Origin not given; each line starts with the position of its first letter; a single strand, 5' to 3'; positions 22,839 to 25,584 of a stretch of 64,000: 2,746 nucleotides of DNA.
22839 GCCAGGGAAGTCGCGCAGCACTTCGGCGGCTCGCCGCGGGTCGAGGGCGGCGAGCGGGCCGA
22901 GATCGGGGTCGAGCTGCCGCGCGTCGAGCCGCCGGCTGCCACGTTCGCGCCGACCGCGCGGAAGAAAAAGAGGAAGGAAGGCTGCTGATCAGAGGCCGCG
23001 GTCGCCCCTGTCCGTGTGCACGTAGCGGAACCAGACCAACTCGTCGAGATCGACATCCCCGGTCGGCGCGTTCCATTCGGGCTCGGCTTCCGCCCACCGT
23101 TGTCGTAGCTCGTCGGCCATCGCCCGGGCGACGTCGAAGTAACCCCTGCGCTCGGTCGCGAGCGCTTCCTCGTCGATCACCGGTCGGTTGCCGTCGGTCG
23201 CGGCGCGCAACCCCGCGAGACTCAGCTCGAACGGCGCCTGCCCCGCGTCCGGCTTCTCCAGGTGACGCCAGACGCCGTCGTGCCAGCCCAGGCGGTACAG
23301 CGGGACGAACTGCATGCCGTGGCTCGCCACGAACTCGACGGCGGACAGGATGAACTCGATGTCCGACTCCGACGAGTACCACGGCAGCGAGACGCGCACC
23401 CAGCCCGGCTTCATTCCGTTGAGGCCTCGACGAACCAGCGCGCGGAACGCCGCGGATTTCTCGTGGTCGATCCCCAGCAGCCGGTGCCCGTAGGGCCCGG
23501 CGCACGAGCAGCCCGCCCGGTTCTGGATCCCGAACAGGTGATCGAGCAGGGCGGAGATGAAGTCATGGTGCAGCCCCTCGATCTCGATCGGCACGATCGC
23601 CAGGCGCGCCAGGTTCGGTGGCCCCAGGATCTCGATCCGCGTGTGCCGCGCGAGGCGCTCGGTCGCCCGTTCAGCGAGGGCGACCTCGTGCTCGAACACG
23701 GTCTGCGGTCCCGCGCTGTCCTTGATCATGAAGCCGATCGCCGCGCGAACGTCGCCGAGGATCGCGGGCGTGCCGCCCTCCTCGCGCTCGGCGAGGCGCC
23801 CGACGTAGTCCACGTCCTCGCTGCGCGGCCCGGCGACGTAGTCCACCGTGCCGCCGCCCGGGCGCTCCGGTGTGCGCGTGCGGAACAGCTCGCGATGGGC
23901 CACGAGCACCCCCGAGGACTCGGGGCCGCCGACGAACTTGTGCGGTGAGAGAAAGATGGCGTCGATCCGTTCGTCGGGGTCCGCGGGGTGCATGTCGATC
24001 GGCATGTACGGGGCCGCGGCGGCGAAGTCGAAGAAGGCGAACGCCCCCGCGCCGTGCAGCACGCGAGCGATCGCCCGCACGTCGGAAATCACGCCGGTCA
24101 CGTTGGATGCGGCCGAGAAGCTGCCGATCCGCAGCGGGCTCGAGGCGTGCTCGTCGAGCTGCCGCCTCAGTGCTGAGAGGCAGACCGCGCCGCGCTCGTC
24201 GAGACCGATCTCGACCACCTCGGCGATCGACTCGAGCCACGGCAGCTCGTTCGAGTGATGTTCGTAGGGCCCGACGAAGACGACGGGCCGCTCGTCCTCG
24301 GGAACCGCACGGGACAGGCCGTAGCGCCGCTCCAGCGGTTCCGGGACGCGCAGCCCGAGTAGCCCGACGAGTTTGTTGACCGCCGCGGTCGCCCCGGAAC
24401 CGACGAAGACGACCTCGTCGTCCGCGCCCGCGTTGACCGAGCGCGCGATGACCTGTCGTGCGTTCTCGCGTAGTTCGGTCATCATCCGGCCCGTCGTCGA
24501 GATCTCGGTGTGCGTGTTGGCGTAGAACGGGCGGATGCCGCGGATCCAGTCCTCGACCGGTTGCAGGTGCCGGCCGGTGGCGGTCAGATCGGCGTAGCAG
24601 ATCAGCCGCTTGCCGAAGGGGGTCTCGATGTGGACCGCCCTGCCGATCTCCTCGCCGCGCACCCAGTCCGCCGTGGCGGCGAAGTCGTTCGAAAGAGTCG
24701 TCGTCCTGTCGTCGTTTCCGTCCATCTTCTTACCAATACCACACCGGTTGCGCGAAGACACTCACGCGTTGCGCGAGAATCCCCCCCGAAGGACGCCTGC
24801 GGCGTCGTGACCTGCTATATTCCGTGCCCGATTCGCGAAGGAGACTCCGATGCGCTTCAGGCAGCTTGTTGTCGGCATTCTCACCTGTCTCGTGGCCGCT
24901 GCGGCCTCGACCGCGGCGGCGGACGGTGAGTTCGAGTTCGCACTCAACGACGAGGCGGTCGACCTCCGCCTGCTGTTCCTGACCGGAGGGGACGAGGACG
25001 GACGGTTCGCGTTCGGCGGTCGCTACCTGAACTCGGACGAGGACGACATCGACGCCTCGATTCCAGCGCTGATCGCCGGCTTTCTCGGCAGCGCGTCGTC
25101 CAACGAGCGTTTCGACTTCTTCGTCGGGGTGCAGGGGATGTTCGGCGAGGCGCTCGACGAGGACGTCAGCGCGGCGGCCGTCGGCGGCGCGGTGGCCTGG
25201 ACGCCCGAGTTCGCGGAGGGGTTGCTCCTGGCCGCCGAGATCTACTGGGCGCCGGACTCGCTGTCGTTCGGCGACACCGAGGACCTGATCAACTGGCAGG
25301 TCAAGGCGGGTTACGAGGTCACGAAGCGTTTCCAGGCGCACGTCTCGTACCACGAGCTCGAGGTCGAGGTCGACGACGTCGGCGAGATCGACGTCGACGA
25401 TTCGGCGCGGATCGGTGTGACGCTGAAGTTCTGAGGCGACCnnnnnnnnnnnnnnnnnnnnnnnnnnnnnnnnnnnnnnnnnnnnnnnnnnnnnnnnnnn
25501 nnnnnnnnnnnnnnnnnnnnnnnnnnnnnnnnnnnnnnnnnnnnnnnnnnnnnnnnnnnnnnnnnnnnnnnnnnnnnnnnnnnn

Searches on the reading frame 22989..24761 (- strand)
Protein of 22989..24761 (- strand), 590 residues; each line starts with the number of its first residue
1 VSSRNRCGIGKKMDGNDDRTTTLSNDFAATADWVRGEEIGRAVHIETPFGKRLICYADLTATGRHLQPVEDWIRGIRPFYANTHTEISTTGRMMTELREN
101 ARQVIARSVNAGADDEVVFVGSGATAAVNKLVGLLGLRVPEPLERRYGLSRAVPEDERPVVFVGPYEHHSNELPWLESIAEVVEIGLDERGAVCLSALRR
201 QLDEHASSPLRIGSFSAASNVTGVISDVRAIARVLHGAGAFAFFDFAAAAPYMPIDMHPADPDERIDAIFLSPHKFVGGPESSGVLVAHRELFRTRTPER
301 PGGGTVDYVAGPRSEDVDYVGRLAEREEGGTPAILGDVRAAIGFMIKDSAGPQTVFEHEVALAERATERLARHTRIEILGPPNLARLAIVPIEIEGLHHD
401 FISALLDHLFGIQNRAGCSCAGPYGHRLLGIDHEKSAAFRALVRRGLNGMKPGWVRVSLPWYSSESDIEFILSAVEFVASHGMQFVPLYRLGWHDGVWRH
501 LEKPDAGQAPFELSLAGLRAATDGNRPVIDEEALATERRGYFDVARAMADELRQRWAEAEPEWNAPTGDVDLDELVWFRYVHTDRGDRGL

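Call 52: search_protein_families(library=pfam, proteins=[window:22989-24761:-], max_evalue=0.001)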
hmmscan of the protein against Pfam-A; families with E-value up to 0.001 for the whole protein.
window:22989-24761:- (590 aa): 1 family
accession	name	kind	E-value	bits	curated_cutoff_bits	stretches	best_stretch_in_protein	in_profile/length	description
PF00266.25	Aminotran_5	-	6.7e-42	144.2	21.5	1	56-469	2-369/371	Aminotransferase class-V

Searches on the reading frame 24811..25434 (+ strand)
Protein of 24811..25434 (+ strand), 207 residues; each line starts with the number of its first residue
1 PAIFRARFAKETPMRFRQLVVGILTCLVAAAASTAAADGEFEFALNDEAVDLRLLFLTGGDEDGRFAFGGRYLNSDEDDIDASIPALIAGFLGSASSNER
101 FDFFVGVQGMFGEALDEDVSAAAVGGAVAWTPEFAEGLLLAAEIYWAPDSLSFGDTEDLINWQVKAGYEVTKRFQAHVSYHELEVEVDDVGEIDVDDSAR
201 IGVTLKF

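Call 52: search_protein_families(library=pfam, proteins=[window:24811-25434:+], max_evalue=0.001)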
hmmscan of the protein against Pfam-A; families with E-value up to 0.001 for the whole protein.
window:24811-25434:+ (207 aa): 1 family
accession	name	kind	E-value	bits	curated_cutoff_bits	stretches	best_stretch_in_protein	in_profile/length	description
PF07437.17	YfaZ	-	6.8e-13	49.1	23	1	22-207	7-180/180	YfaZ precursor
